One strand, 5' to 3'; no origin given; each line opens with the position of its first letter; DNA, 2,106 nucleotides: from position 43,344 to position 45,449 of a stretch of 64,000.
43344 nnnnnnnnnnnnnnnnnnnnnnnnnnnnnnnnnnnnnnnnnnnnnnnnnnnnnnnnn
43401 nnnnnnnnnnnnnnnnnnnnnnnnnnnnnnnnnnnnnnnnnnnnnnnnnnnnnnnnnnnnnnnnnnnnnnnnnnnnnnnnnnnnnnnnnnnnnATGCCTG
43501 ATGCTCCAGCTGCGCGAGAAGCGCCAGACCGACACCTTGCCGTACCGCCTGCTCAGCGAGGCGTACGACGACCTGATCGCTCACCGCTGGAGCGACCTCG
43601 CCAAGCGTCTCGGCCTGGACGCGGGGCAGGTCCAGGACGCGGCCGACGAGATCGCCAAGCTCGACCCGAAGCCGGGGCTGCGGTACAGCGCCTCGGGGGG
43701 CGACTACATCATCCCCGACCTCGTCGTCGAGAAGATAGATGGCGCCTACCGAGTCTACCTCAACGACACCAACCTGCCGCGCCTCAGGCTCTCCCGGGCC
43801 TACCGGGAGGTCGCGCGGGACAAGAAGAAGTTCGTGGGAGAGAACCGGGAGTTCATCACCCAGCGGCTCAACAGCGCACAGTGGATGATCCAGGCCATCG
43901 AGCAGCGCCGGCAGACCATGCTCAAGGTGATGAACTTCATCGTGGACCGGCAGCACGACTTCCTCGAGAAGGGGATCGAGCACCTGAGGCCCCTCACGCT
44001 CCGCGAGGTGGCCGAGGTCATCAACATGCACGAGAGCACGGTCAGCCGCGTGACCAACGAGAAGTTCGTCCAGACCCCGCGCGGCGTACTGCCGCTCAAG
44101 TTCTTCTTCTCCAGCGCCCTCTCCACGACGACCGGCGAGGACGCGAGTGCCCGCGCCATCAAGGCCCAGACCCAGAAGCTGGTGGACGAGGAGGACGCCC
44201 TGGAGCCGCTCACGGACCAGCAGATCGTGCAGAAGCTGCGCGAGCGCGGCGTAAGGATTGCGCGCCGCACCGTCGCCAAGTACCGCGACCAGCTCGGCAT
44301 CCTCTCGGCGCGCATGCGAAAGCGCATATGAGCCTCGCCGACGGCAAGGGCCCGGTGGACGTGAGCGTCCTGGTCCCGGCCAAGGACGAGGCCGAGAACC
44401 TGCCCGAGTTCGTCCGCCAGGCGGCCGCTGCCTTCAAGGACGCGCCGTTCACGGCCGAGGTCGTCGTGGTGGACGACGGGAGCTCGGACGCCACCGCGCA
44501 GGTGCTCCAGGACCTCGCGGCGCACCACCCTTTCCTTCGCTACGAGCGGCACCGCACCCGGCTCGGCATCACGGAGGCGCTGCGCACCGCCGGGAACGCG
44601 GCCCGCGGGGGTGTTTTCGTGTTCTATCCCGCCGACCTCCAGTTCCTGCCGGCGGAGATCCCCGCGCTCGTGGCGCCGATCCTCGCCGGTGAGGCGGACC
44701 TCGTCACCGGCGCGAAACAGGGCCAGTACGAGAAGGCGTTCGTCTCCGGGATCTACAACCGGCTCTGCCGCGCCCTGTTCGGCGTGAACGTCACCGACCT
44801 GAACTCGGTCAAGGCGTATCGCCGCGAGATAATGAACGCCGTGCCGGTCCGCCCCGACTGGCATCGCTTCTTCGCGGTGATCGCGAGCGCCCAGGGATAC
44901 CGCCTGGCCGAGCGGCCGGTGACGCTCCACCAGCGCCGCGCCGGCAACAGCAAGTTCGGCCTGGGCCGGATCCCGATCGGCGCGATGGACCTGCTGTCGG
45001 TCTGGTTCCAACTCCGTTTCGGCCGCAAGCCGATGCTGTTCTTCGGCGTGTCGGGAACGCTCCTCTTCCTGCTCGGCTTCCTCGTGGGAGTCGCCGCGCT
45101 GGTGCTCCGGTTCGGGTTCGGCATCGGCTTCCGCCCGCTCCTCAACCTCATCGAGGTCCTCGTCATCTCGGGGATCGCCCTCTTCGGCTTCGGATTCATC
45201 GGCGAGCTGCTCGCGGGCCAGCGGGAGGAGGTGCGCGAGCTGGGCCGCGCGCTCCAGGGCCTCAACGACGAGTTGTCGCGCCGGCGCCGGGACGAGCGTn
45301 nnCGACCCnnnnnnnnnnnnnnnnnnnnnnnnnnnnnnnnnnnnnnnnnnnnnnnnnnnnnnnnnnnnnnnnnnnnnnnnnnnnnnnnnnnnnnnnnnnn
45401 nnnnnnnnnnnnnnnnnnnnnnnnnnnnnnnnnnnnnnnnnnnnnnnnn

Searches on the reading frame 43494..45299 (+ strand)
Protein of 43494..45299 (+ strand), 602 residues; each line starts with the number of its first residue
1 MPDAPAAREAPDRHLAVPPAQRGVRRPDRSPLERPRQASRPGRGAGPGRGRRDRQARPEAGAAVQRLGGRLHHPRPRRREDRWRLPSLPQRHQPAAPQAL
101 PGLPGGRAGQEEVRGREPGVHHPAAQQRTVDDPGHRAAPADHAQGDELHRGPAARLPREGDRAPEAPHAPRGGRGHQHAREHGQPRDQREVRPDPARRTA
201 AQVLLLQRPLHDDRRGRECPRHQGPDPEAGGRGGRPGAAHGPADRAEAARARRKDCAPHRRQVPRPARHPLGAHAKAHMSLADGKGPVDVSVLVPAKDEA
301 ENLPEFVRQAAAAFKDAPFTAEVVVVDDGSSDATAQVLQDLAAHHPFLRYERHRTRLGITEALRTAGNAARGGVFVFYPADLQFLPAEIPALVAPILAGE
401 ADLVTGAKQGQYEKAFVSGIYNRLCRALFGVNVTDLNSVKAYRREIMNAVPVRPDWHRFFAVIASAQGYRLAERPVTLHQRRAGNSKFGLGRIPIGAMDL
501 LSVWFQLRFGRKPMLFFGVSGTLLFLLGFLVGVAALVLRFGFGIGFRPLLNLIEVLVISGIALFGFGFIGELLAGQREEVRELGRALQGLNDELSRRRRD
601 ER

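Call 21: search_protein_families(library=pfam, proteins=[window:43494-45299:+], max_evalue=0.0001)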
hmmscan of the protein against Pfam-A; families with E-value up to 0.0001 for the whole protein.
window:43494-45299:+ (602 aa): 1 family
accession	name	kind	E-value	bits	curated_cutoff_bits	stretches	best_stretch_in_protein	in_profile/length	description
PF00535.33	Glycos_transf_2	-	2.5e-20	73.5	23.3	1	291-409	1-116/168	Glycosyl transferase family 2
